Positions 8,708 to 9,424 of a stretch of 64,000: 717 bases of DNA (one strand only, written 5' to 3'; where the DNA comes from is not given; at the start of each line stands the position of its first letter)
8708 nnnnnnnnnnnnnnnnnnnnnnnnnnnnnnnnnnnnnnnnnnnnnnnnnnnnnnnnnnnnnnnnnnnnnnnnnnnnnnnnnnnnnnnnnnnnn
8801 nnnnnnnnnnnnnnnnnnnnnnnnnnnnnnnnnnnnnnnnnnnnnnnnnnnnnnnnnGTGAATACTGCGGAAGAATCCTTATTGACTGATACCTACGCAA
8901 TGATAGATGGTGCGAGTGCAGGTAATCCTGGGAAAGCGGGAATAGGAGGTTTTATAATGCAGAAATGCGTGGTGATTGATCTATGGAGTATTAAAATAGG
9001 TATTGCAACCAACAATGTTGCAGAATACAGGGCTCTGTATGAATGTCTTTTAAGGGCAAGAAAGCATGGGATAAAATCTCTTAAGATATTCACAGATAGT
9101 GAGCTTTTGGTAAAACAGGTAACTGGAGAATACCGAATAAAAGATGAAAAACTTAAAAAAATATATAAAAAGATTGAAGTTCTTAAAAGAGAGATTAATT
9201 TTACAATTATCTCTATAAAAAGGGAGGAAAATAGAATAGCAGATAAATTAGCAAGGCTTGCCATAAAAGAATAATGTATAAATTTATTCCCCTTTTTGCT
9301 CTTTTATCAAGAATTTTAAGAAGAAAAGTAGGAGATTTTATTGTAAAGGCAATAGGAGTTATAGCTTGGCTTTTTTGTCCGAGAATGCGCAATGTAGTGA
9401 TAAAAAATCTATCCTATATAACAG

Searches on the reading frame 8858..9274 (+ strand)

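Call 47: search_protein_families(library=pfam, proteins=[window:8858-9274:+], max_evalue=0.001)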
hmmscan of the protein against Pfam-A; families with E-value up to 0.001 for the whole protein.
window:8858-9274:+ (138 aa): 2 families
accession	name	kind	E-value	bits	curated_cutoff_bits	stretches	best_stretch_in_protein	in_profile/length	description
PF13456.12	RVT_3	-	2.8e-17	63.2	21.6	1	17-134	3-122/123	Reverse transcriptase-like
PF00075.30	RNase_H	-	4.2e-10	40.4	25.8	1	16-135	8-139/141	RNase H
